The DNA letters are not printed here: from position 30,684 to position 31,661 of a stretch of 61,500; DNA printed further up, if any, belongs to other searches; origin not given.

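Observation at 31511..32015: SoxR appears to directly control a split transketolase-like ThDP enzyme pair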

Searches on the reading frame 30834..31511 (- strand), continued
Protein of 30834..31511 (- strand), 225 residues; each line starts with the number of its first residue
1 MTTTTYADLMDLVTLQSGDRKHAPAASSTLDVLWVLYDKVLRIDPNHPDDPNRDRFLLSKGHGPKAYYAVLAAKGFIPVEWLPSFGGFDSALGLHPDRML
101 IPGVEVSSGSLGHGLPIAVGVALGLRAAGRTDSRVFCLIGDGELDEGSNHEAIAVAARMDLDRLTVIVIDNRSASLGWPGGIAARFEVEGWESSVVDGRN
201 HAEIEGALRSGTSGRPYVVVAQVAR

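Call 28: list_cluster_members(proteins=[P0098, P0072])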
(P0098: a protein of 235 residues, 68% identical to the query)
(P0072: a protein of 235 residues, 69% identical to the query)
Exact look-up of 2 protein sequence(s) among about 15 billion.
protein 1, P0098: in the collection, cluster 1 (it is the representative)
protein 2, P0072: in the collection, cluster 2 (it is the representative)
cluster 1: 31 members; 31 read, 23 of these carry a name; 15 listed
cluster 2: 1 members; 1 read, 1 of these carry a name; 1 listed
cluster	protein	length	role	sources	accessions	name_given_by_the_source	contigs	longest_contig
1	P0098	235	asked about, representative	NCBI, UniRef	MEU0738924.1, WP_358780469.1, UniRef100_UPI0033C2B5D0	transketolase [Streptomyces sp. NPDC006134] | transketolase n=1 Tax=Streptomyces sp. NPDC006134 TaxID=3154467 RepID=UPI0033C2B5D0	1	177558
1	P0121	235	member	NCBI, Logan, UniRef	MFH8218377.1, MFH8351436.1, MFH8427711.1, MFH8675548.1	transketolase [Streptomyces sp. NPDC018057] | transketolase n=1 Tax=unclassified Streptomyces TaxID=2593676 RepID=UPI003793821D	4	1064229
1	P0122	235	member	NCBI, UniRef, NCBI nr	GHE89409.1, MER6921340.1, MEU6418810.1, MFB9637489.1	transketolase [Streptomyces spiralis] | Transketolase n=1 Tax=Streptomyces spiralis TaxID=66376 RepID=A0A919A7L6_9ACTN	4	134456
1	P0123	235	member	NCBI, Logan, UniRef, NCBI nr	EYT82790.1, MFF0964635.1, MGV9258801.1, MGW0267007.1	transketolase [Streptomyces sp. NPDC003703] | transketolase n=1 Tax=unclassified Streptomyces TaxID=2593676 RepID=UPI0004502DE0 | transketolase [Streptomyces sp. Tu 6176]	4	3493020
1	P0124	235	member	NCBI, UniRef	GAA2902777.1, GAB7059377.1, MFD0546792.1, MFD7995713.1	transketolase [Streptomyces mexicanus] | transketolase n=1 Tax=Streptomyces mexicanus TaxID=178566 RepID=UPI0031E69F4E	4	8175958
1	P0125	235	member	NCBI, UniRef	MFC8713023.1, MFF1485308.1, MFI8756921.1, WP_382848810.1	transketolase [Streptomyces sp. NPDC057197] | transketolase n=1 Tax=unclassified Streptomyces TaxID=2593676 RepID=UPI00362F6CB4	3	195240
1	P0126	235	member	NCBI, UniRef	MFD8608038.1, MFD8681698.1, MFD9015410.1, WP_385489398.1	transketolase [Streptomyces sp. NPDC059631] | transketolase n=1 Tax=unclassified Streptomyces TaxID=2593676 RepID=UPI0036A99143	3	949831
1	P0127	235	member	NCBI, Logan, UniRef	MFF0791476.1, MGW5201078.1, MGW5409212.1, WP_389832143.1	transketolase [Streptomyces spiralis] | transketolase n=1 Tax=Streptomyces spiralis TaxID=66376 RepID=UPI00368D855D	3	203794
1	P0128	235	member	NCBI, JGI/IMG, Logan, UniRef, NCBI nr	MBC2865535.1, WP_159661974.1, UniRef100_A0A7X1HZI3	transketolase [Streptomyces mexicanus] | transketolase | Transketolase n=1 Tax=Streptomyces mexicanus TaxID=178566 RepID=A0A7X1HZI3_9ACTN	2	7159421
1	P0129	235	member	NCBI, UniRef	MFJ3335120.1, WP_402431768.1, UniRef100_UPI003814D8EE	transketolase [Streptomyces sp. NPDC086766] | transketolase n=1 Tax=Streptomyces sp. NPDC086766 TaxID=3365754 RepID=UPI003814D8EE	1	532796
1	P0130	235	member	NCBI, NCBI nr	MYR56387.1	transketolase [Streptomyces sp. SID625]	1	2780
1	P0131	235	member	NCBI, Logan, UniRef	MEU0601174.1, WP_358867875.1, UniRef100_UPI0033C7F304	transketolase [Streptomyces sp. NPDC006393] | transketolase n=1 Tax=Streptomyces sp. NPDC006393 TaxID=3156763 RepID=UPI0033C7F304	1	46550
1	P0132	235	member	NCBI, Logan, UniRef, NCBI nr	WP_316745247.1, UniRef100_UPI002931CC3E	transketolase [Streptomyces sp. MK7] | transketolase n=1 Tax=Streptomyces sp. MK7 TaxID=3067635 RepID=UPI002931CC3E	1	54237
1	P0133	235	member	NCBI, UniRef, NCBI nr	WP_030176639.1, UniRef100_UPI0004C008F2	transketolase [Streptomyces sp. NRRL S-813] | transketolase n=1 Tax=Streptomyces sp. NRRL S-813 TaxID=1463919 RepID=UPI0004C008F2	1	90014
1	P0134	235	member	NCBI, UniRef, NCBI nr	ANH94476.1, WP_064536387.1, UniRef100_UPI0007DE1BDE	transketolase [Streptomyces sp. SAT1] | transketolase n=1 Tax=Streptomyces sp. SAT1 TaxID=1849967 RepID=UPI0007DE1BDE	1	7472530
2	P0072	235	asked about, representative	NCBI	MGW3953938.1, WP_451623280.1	transketolase [Streptomyces sp. NPDC004752]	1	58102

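Call 36: find_homologous_proteins(query=L029:4001-4720:+, max_evalue=1e-40)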
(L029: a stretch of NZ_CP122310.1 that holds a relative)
Query L029:4001-4720:+ (239 aa): 7994 proteins with E <= 1e-40 among 8000 candidates; the best 120 are listed.
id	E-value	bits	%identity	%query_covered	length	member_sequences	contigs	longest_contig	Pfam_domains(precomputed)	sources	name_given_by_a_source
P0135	9.1e-157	538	100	100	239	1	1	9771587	PF00456.27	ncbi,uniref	ncbi:transketolase [Streptomyces sp. SYP-A7185]|uniref:transketolase n=1 Tax=Streptomyces sp. SYP-A7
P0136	7.3e-155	532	98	100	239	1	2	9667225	PF00456.27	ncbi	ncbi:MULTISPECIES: transketolase [Streptomyces]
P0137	3.6e-136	471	91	97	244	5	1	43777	PF00456.27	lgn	-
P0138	9.6e-136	469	89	100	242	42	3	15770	PF00456.27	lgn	-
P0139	2.7e-135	468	88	100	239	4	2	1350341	PF00456.27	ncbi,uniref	ncbi:transketolase [Streptomyces sp. NPDC050439]|uniref:transketolase n=1 Tax=unclassified Streptomy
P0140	2.9e-135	468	89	100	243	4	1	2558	PF00456.27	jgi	jgi:transketolase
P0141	6.2e-134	463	88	100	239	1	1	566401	PF00456.27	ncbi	ncbi:transketolase [Streptomyces sp. NPDC002853]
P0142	7.1e-134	463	88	100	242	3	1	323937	PF00456.27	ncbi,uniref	ncbi:transketolase [Streptomyces sp. NPDC050844]|uniref:transketolase n=1 Tax=Streptomyces sp. NPDC0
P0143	4.4e-133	460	87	100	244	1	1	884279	PF00456.27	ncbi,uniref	ncbi:transketolase [Streptomyces sp. NPDC048436]|uniref:transketolase n=1 Tax=Streptomyces sp. NPDC0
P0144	3.8e-132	457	88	99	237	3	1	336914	PF00456.27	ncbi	ncbi:transketolase [Streptomyces sp. NPDC055189]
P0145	9.6e-131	453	85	99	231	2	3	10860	PF00456.27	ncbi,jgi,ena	ncbi:MAG TPA: transketolase [Streptomyces sp.]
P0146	3.5e-130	451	85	99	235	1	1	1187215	PF00456.27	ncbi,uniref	ncbi:transketolase [Streptomyces sp. NPDC008196]|uniref:transketolase n=1 Tax=Streptomyces sp. NPDC0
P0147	4.7e-130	451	85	99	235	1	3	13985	PF00456.27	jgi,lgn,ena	jgi:transketolase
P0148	7.1e-130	450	85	99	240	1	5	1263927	PF00456.27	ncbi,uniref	ncbi:transketolase [Streptomyces sp. NPDC018584]|uniref:transketolase n=1 Tax=unclassified Streptomy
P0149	9.9e-130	449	85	99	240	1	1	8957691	PF00456.27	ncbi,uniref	ncbi:transketolase [Streptomyces kanamyceticus]|uniref:transketolase n=1 Tax=Streptomyces kanamyceti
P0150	1.1e-129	449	85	100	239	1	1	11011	PF00456.27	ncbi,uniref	ncbi:transketolase [Streptomyces flavofungini]|uniref:transketolase n=1 Tax=Streptomyces flavofungin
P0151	2.5e-129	448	85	99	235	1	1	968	PF00456.27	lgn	-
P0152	2.8e-129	448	85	99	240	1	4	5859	PF00456.27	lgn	-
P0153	3.3e-129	448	84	99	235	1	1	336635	PF00456.27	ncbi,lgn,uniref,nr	ncbi:transketolase [Streptomyces sp. TUS-ST3]|uniref:transketolase n=1 Tax=Streptomyces sp. TUS-ST3 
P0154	4.6e-129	447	84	99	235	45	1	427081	PF00456.27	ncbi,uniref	ncbi:transketolase [Streptomyces canus]|uniref:transketolase n=1 Tax=Streptomyces canus TaxID=58343 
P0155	4.9e-129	447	85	99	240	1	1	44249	PF00456.27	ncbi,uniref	ncbi:transketolase [Streptomyces sp. NPDC006627]|uniref:transketolase n=1 Tax=Streptomyces sp. NPDC0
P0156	9.2e-129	446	87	93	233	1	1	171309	PF00456.27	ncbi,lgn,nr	ncbi:transketolase [Streptomyces aureoverticillatus]|nr:transketolase [Streptomyces aureoverticillat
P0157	1.3e-128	446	87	93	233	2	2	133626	PF00456.27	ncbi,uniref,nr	ncbi:transketolase [Streptomyces aurantiacus]|uniref:Putative Ferredoxin fas2 n=1 Tax=Streptomyces a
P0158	1.8e-128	445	84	99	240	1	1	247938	PF00456.27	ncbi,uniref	ncbi:transketolase [Streptomyces sp. NPDC018059]|uniref:transketolase n=1 Tax=Streptomyces sp. NPDC0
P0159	2.1e-128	445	84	99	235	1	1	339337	PF00456.27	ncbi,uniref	ncbi:transketolase [Streptomyces sviceus]|uniref:transketolase n=1 Tax=Streptomyces sviceus TaxID=28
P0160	3.1e-128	445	84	99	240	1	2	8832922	PF00456.27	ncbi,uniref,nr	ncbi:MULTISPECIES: transketolase [unclassified Streptomyces]|uniref:transketolase n=1 Tax=unclassifi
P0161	6.0e-128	444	86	99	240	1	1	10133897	PF00456.27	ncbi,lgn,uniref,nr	ncbi:transketolase [Streptomyces kanamyceticus]|uniref:Transketolase n=1 Tax=Streptomyces kanamyceti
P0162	6.3e-128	444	84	99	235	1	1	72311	PF00456.27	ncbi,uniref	ncbi:transketolase [Streptomyces sp. NPDC052727]|uniref:transketolase n=1 Tax=Streptomyces sp. NPDC0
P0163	7.8e-128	443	84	99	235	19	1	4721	PF00456.27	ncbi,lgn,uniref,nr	ncbi:transketolase [Streptomyces sp. WELS2]|uniref:transketolase n=1 Tax=Streptomyces sp. WELS2 TaxI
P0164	7.8e-128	443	84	99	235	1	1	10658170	PF00456.27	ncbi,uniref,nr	ncbi:transketolase [Streptomyces sp. V4I2]|uniref:transketolase n=1 Tax=Streptomyces sp. V4I2 TaxID=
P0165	8.3e-128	443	85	99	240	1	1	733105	PF00456.27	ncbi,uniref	ncbi:transketolase [Streptomyces sp. NPDC041068]|uniref:transketolase n=1 Tax=Streptomyces sp. NPDC0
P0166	9.6e-128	443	83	99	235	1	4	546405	PF00456.27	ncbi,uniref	ncbi:transketolase [Streptomyces olivaceoviridis]|uniref:transketolase n=1 Tax=Streptomyces olivaceo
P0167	1.1e-127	443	84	99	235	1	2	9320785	PF00456.27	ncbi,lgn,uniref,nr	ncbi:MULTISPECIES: transketolase [Streptomyces]|uniref:transketolase n=1 Tax=Streptomyces TaxID=1883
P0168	1.1e-127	443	84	99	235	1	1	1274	PF00456.27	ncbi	-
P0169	1.1e-127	443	84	99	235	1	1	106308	PF00456.27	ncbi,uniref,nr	ncbi:transketolase [Streptomyces olivaceoviridis]|uniref:transketolase n=1 Tax=Streptomyces olivaceo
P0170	1.1e-127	443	84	99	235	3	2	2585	PF00456.27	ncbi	-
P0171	1.2e-127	443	83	99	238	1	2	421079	PF00456.27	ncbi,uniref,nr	ncbi:thiamine pyrophosphate-dependent enzyme [Streptomyces aureocirculatus]|uniref:hypothetical prot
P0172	1.3e-127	443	83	99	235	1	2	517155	PF00456.27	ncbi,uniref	ncbi:transketolase [Streptomyces olivaceoviridis]|uniref:transketolase n=1 Tax=Streptomyces olivaceo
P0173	1.3e-127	443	84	98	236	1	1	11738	PF00456.27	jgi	jgi:transketolase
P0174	1.4e-127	442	86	94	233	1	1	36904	PF00456.27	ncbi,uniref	ncbi:transketolase [Streptomyces sp. NPDC127108]|uniref:transketolase n=1 Tax=Streptomyces sp. NPDC1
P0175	1.4e-127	442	83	99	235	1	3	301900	PF00456.27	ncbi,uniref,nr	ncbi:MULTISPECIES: transketolase [Streptomyces]|uniref:Transketolase n=1 Tax=Streptomyces canarius T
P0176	1.4e-127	442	83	99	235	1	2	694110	PF00456.27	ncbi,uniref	ncbi:transketolase [Streptomyces olivaceoviridis]|uniref:transketolase n=1 Tax=Streptomyces olivaceo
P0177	1.5e-127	442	84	99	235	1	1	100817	PF00456.27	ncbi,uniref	ncbi:transketolase [Streptomyces sp. NPDC085946]|uniref:transketolase n=1 Tax=Streptomyces sp. NPDC0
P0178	1.6e-127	442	84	99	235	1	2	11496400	PF00456.27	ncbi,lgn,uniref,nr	ncbi:transketolase [Streptomyces sp. NBC_01373]|uniref:transketolase n=1 Tax=unclassified Streptomyc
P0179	1.8e-127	442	81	99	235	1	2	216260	PF00456.27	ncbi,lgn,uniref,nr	ncbi:transketolase [Streptomyces sp. Ru62]|uniref:transketolase n=1 Tax=Streptomyces sp. Ru62 TaxID=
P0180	2.0e-127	442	83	100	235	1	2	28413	PF00456.27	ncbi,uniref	ncbi:transketolase [Streptomyces sp. NPDC056291]|uniref:transketolase n=1 Tax=unclassified Streptomy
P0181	2.1e-127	442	81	99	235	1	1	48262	PF00456.27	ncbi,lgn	ncbi:transketolase [Streptomyces olivaceoviridis]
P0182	2.4e-127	442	84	99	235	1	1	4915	PF00456.27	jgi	jgi:transketolase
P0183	2.5e-127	442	84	100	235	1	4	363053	PF00456.27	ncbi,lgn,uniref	ncbi:transketolase [Streptomyces sp. NPDC002405]|uniref:transketolase n=1 Tax=unclassified Streptomy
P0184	2.8e-127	441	83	100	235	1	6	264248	PF00456.27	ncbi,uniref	ncbi:transketolase [Streptomyces sp. NPDC093064]|uniref:transketolase n=1 Tax=unclassified Streptomy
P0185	2.9e-127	441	83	99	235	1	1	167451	PF00456.27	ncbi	ncbi:transketolase [Streptomyces olivaceoviridis]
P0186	3.0e-127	441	83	99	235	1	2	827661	PF00456.27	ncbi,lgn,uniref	ncbi:transketolase [Streptomyces cinerochromogenes]|uniref:Transketolase n=1 Tax=Streptomyces cinero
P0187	3.1e-127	441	83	99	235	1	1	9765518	PF00456.27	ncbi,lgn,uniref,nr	ncbi:transketolase [Streptomyces sp. A2-16]|uniref:transketolase n=1 Tax=Streptomyces sp. A2-16 TaxI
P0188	3.4e-127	441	83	99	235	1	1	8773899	PF00456.27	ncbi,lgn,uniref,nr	ncbi:transketolase [Streptomyces cyanogenus]|uniref:Ferredoxin fas2 n=1 Tax=Streptomyces cyanogenus 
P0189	3.5e-127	441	84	100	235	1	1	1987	PF00456.27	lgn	-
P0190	3.8e-127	441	84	99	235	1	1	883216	PF00456.27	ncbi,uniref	ncbi:transketolase [Streptomyces sp. NPDC088350]|uniref:transketolase n=1 Tax=Streptomyces sp. NPDC0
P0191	3.9e-127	441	84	99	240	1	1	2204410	PF00456.27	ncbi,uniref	ncbi:transketolase [Streptomyces huasconensis]|uniref:transketolase n=1 Tax=Streptomyces huasconensi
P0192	4.0e-127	441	83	99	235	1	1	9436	PF00456.27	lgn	-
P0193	4.0e-127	441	83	100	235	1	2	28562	PF00456.27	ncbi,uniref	ncbi:transketolase [Streptomyces sp. NPDC001698]|uniref:transketolase n=1 Tax=unclassified Streptomy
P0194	4.1e-127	441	86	94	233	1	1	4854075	PF00456.27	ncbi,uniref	ncbi:transketolase [Streptomyces sp. RK9]|uniref:transketolase n=1 Tax=Streptomyces sp. RK9 TaxID=32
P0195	4.3e-127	441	84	100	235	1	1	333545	PF00456.27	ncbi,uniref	ncbi:transketolase [Streptomyces sp. NPDC020792]|uniref:transketolase n=1 Tax=Streptomyces sp. NPDC0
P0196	4.4e-127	441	82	99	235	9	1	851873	PF00456.27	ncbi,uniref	ncbi:transketolase [Streptomyces sp. NPDC052301]|uniref:transketolase n=1 Tax=Streptomyces sp. NPDC0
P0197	5.4e-127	441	85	95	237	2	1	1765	PF00456.27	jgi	-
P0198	5.6e-127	440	83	100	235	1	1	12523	PF00456.27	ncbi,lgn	ncbi:transketolase [Streptomyces sp. NPDC000994]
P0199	5.8e-127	440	84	99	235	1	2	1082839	PF00456.27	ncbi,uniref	ncbi:transketolase [Streptomyces sp. NPDC001435]|uniref:transketolase n=1 Tax=unclassified Streptomy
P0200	5.9e-127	440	84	99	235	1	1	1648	PF00456.27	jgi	jgi:transketolase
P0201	6.2e-127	440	83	99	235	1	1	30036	PF00456.27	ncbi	ncbi:transketolase [Streptomyces olivaceoviridis]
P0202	6.2e-127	440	82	99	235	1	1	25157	PF00456.27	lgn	-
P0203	6.3e-127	440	83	99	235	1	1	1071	PF00456.27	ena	-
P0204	6.7e-127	440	82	100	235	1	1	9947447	PF00456.27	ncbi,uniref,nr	ncbi:transketolase [Streptomyces roseirectus]|uniref:Transketolase n=1 Tax=Streptomyces roseirectus 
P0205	6.8e-127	440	81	99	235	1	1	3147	PF00456.27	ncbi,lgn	ncbi:transketolase [Streptomyces olivaceoviridis]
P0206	7.3e-127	440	83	99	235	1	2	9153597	PF00456.27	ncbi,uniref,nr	ncbi:transketolase [Streptomyces sp. PBH53]|uniref:transketolase n=1 Tax=Streptomyces TaxID=1883 Rep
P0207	7.4e-127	440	82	99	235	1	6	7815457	PF00456.27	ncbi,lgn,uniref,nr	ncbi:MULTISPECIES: thiamine pyrophosphate-dependent enzyme [Streptomyces]|uniref:Transketolase n=1 T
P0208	8.2e-127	440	83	99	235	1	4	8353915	PF00456.27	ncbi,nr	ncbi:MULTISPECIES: hypothetical protein [Streptomyces]|nr:transketolase [Streptomyces sp. SID7810] C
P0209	8.3e-127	440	83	99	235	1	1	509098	PF00456.27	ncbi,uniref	ncbi:transketolase [Streptomyces cinerochromogenes]|uniref:transketolase n=1 Tax=Streptomyces cinero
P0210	9.1e-127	440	85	95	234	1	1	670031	PF00456.27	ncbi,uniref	ncbi:transketolase [Streptomyces sp. NPDC004539]|uniref:transketolase n=1 Tax=Streptomyces sp. NPDC0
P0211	9.2e-127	440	84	99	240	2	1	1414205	PF00456.27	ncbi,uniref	ncbi:transketolase [Streptomyces sp. NPDC015345]|uniref:transketolase n=1 Tax=Streptomyces sp. NPDC0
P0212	9.5e-127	440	83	99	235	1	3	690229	PF00456.27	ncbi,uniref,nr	ncbi:transketolase [Streptomyces corchorusii]|uniref:Transketolase n=2 Tax=Streptomyces TaxID=1883 R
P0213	1.1e-126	440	84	99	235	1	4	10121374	PF00456.27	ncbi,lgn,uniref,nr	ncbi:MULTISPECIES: transketolase [unclassified Streptomyces]|uniref:transketolase n=1 Tax=unclassifi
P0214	1.1e-126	440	81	99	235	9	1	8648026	PF00456.27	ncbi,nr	ncbi:Transketolase A subunit [Streptomyces hygroscopicus subsp. limoneus]|nr:Transketolase A subunit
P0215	1.1e-126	440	83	99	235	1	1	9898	PF00456.27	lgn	-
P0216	1.1e-126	440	84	99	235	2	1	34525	PF00456.27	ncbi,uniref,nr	ncbi:transketolase [Streptomyces sp. NRRL S-340]|uniref:transketolase n=1 Tax=Streptomyces sp. NRRL 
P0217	1.3e-126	439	83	99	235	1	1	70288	PF00456.27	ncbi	ncbi:transketolase [Streptomyces tricolor]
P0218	1.4e-126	439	84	99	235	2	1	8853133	PF00456.27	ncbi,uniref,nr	ncbi:transketolase [Streptomyces sp. NBC_01239]|uniref:transketolase n=1 Tax=Streptomyces sp. NBC_01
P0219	1.5e-126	439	83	99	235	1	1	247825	PF00456.27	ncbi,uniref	ncbi:transketolase [Streptomyces sviceus]|uniref:transketolase n=1 Tax=Streptomyces sviceus TaxID=28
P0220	1.9e-126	439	85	94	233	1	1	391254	PF00456.27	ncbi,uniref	ncbi:transketolase [Streptomyces alboflavus]|uniref:transketolase n=1 Tax=Streptomyces alboflavus Ta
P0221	1.9e-126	439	84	99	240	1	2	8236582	PF00456.27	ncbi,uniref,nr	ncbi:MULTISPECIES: transketolase [Streptomyces]|uniref:transketolase n=1 Tax=Streptomyces TaxID=1883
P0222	2.0e-126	439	84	99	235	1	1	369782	PF00456.27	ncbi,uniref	ncbi:transketolase [Streptomyces sp. NPDC086082]|uniref:transketolase n=1 Tax=Streptomyces sp. NPDC0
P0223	2.0e-126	439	83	99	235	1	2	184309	PF00456.27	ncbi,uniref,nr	ncbi:transketolase [Streptomyces sp. NRRL WC-3744]|uniref:transketolase n=1 Tax=Streptomyces sp. NRR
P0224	2.0e-126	439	84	99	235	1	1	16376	PF00456.27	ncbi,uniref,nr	ncbi:transketolase [Streptomyces sp. W16]|uniref:transketolase n=1 Tax=Streptomyces sp. W16 TaxID=30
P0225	2.0e-126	439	84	99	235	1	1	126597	PF00456.27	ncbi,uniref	ncbi:transketolase [Streptomyces plumbiresistens]|uniref:Transketolase n=1 Tax=Streptomyces plumbire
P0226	2.2e-126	439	83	99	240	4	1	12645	PF00456.27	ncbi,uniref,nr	ncbi:transketolase [Streptomyces silaceus]|uniref:transketolase n=1 Tax=Streptomyces silaceus TaxID=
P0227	2.2e-126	439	84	99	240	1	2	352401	PF00456.27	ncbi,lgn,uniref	ncbi:transketolase [Streptomyces huasconensis]|uniref:transketolase n=1 Tax=Streptomyces huasconensi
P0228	2.2e-126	439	82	100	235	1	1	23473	PF00456.27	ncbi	ncbi:transketolase [Streptomyces sp. NPDC004721]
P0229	2.3e-126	438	83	100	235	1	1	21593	PF00456.27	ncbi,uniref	ncbi:transketolase [Streptomyces sp. NPDC058424]|uniref:transketolase n=1 Tax=Streptomyces sp. NPDC0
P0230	2.5e-126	438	84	100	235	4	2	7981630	PF00456.27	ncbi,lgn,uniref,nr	ncbi:transketolase [Streptomyces sp. 6-11-2]|uniref:transketolase n=1 Tax=unclassified Streptomyces 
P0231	2.6e-126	438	83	99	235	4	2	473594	PF00456.27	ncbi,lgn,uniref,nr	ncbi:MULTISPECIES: transketolase [Streptomyces]|uniref:Transketolase n=1 Tax=Streptomyces tricolor T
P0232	2.6e-126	438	85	95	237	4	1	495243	PF00456.27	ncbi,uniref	ncbi:transketolase [Streptomyces sp. NPDC059262]|uniref:transketolase n=1 Tax=Streptomyces sp. NPDC0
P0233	2.6e-126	438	84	99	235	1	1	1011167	PF00456.27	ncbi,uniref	ncbi:transketolase [Streptomyces prasinosporus]|uniref:Transketolase n=1 Tax=Streptomyces prasinospo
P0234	2.7e-126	438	85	99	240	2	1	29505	PF00456.27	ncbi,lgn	ncbi:transketolase [Streptomyces formicae]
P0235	2.7e-126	438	83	99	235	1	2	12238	PF00456.27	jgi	jgi:transketolase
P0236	2.9e-126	438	85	94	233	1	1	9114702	PF00456.27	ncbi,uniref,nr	ncbi:transketolase [Streptomyces flavofungini]|uniref:transketolase n=1 Tax=Streptomyces flavofungin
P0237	2.9e-126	438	83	99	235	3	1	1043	PF00456.27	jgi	jgi:transketolase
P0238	3.0e-126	438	83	99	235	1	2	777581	PF00456.27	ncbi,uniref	ncbi:transketolase [Streptomyces sp. NPDC017673]|uniref:transketolase n=1 Tax=unclassified Streptomy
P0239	3.2e-126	438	83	100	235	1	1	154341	PF00456.27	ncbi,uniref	ncbi:transketolase [Streptomyces sp. NPDC001276]|uniref:transketolase n=1 Tax=Streptomyces sp. NPDC0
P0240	3.3e-126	438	83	99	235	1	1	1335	PF00456.27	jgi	jgi:transketolase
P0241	3.5e-126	438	83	99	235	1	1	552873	PF00456.27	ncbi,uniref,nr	ncbi:transketolase [Streptomyces sp. CoH27]|uniref:transketolase n=1 Tax=Streptomyces sp. CoH27 TaxI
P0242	3.5e-126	438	83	99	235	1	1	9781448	PF00456.27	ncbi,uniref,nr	ncbi:transketolase [Streptomyces sp. MC1]|uniref:transketolase n=1 Tax=Streptomyces sp. MC1 TaxID=29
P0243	3.9e-126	438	80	99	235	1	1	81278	PF00456.27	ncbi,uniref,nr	ncbi:transketolase [Streptomyces monashensis]|uniref:Transketolase n=1 Tax=Streptomyces monashensis 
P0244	4.0e-126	438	83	99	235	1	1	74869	PF00456.27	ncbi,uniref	ncbi:transketolase [Streptomyces sp. NPDC046942]|uniref:transketolase n=1 Tax=Streptomyces sp. NPDC0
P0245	4.1e-126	438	84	99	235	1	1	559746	PF00456.27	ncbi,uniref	ncbi:transketolase [Streptomyces sp. NPDC001315]|uniref:transketolase n=1 Tax=Streptomyces sp. NPDC0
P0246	4.2e-126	438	84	99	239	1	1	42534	PF00456.27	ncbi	ncbi:Transketolase OS=Streptomyces alboniger OX=132473 GN=CP975_34110 PE=4 SV=1 [Streptomyces alboni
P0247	4.5e-126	438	84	99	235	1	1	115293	PF00456.27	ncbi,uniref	ncbi:transketolase [Streptomyces sp. A30]|uniref:transketolase n=1 Tax=Streptomyces sp. A30 TaxID=27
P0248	4.7e-126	437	83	99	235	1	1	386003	PF00456.27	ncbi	ncbi:transketolase [Streptomyces sp. NPDC001073]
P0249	4.8e-126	437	83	99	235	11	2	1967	PF00456.27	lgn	-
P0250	5.0e-126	437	83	99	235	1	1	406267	PF00456.27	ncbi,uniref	ncbi:transketolase [Streptomyces sp. NPDC001642]|uniref:transketolase n=1 Tax=Streptomyces sp. NPDC0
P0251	5.1e-126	437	82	99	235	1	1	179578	PF00456.27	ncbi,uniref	ncbi:transketolase [Streptomyces flaveolus]|uniref:transketolase n=1 Tax=Streptomyces flaveolus TaxI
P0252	5.2e-126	437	85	94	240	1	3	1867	PF00456.27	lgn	-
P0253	5.3e-126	437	84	99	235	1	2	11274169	PF00456.27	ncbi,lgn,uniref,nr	ncbi:transketolase [Streptomyces sp. NBC_01352]|uniref:transketolase n=1 Tax=Streptomyces sp. NBC_01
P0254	5.7e-126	437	83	99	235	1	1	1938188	PF00456.27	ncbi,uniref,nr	ncbi:transketolase [Streptomyces tagetis]|uniref:Transketolase n=1 Tax=Streptomyces tagetis TaxID=28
